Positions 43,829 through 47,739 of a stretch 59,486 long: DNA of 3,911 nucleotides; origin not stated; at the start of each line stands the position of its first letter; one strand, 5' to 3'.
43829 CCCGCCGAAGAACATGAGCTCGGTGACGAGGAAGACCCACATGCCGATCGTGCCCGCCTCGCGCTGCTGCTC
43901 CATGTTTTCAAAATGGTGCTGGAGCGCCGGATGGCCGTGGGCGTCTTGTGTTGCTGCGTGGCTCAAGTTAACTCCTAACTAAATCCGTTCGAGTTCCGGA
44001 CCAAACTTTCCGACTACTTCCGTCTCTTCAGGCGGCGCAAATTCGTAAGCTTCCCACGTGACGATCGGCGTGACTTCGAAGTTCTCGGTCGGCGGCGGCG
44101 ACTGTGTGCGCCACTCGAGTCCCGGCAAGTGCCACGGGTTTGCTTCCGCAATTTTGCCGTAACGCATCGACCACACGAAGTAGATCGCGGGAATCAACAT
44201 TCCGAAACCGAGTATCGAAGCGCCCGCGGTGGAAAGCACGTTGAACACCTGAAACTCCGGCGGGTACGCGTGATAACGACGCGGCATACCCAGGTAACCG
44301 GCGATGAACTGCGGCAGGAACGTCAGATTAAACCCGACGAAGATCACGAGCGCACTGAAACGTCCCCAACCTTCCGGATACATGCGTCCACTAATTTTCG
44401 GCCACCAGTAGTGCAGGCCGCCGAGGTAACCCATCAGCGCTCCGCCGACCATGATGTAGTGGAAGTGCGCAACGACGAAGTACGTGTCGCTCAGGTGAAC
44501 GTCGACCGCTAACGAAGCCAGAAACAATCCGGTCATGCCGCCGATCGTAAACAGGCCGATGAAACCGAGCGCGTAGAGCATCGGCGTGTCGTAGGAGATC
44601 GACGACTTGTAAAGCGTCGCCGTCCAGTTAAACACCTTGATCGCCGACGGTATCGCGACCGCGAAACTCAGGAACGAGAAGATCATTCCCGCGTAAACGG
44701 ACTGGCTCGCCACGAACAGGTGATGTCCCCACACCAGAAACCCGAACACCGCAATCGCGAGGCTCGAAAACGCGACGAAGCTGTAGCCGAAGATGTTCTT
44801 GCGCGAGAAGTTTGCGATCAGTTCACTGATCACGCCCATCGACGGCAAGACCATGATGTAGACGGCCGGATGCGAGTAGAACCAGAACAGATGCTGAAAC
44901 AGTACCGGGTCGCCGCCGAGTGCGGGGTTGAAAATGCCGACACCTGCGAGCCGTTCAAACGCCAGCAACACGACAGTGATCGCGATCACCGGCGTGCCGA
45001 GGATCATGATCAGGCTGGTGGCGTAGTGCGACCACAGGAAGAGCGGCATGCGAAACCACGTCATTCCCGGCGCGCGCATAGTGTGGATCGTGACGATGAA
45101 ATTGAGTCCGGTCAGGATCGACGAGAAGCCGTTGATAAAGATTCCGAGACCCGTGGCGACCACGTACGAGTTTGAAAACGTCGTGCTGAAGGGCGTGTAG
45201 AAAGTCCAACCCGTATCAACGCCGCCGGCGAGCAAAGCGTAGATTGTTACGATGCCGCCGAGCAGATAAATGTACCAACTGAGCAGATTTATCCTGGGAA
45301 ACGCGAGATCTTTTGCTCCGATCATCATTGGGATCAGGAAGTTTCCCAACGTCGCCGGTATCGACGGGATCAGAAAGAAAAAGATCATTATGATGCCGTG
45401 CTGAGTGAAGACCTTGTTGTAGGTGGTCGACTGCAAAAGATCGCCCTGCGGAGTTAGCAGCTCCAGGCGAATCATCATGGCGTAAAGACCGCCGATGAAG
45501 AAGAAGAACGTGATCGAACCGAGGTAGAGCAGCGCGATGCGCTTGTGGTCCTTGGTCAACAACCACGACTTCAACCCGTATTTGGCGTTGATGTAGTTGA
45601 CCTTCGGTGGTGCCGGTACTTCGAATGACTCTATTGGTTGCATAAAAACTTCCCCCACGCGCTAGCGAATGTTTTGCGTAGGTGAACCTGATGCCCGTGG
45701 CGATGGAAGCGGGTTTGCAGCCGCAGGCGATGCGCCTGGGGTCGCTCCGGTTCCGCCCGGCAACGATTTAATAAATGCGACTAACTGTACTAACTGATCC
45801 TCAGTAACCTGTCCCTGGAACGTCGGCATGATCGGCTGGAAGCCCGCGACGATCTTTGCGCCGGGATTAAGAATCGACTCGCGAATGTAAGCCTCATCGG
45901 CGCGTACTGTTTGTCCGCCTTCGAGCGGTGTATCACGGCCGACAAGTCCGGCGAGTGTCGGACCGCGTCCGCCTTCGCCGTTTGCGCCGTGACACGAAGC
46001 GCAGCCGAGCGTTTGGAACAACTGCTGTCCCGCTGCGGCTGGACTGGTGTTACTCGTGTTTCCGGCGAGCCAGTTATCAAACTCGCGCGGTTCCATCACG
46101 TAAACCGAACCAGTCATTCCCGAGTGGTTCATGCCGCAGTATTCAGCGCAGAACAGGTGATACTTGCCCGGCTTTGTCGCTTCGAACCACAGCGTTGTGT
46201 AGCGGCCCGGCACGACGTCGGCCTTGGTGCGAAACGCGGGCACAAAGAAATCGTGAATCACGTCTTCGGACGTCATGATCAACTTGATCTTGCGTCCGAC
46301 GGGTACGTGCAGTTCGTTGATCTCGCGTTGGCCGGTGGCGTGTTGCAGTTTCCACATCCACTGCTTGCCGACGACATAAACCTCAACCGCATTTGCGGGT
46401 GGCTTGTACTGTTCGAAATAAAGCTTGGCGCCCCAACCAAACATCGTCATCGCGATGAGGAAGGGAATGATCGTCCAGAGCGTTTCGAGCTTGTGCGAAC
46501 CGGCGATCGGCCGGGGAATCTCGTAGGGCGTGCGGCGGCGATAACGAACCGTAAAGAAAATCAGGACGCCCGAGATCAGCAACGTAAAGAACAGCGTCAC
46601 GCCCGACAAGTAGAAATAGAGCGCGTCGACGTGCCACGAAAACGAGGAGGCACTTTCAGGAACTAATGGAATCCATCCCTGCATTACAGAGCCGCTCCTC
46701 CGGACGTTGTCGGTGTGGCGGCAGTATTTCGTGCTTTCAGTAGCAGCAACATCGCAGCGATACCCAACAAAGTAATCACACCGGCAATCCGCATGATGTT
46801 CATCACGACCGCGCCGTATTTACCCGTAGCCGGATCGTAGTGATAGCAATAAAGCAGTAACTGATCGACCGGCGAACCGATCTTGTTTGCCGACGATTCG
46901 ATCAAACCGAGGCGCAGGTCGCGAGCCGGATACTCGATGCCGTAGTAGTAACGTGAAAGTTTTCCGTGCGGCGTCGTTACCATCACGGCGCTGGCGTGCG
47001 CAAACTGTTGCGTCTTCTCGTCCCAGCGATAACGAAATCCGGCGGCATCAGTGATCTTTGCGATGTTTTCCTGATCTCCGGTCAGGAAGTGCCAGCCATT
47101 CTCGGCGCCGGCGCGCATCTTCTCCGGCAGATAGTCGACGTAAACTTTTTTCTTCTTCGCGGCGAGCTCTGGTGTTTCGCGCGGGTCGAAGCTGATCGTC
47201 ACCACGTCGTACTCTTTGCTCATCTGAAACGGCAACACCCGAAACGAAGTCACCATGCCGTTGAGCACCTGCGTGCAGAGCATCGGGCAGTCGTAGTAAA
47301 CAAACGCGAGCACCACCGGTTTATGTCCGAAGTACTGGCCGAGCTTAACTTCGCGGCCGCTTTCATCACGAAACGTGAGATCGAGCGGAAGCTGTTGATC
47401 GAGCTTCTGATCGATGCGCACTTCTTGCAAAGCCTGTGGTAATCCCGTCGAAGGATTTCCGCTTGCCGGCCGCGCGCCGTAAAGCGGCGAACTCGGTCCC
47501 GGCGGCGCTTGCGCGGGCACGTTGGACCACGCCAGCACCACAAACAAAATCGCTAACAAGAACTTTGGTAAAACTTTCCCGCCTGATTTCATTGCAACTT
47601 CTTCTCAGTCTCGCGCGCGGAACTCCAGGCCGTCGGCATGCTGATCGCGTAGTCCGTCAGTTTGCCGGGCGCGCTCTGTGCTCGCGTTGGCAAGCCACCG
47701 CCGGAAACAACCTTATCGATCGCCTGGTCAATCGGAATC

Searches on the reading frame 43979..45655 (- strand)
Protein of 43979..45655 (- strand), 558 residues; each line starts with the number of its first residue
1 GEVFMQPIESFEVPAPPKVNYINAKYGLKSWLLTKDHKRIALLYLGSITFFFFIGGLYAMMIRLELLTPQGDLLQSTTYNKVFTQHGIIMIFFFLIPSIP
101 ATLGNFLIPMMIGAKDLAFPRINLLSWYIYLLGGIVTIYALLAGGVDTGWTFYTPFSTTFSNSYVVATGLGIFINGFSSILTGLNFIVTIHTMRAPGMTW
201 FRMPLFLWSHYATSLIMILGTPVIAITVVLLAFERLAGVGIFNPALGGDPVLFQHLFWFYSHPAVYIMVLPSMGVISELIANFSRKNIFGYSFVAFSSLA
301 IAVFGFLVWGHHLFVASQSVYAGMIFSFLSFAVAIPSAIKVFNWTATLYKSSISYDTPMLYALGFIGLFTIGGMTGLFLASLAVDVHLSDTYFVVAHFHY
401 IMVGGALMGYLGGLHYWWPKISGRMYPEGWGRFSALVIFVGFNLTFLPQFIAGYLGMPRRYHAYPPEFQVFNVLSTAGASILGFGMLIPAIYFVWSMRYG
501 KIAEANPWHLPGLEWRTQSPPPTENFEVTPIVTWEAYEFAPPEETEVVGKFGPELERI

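Call 56: search_protein_families(library=pfam, proteins=[window:43979-45655:-], max_evalue=0.000001)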
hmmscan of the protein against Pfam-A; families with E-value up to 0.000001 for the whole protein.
window:43979-45655:- (558 aa): 1 family
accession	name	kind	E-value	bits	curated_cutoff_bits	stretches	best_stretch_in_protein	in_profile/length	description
PF00115.25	COX1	-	4.6e-146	487.5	34.8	1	39-481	1-436/436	Cytochrome C and Quinol oxidase polypeptide I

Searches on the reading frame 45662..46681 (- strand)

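Call 56: search_protein_families(library=pfam, proteins=[window:45662-46681:-], max_evalue=0.000001)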
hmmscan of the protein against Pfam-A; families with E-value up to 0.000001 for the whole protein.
window:45662-46681:- (339 aa): 4 families
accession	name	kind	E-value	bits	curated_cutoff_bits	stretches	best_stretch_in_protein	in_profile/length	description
PF00116.26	COX2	-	4.6e-19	68.9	22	1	122-190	46-114/120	Cytochrome C oxidase subunit II, periplasmic domain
PF00034.26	Cytochrom_C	-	2e-13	51.9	21.3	1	215-307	1-89/90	Cytochrome c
PF13442.11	Cytochrome_CBB3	-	5.5e-09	36.7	27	1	215-304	3-68/68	Cytochrome C oxidase, cbb3-type, subunit III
PF13473.12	Cupredoxin_1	-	5.2e-08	33.3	27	1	114-191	27-100/104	Cupredoxin-like domain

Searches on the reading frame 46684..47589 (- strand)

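Call 56: search_protein_families(library=pfam, proteins=[window:46684-47589:-], max_evalue=0.000001)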
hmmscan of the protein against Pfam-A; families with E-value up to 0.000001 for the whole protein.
window:46684-47589:- (301 aa): 1 family
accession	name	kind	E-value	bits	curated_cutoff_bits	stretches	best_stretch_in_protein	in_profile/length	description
PF02630.20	SCO1-SenC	-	2.2e-09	37.8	22.8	1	73-210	6-133/134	SCO1/SenC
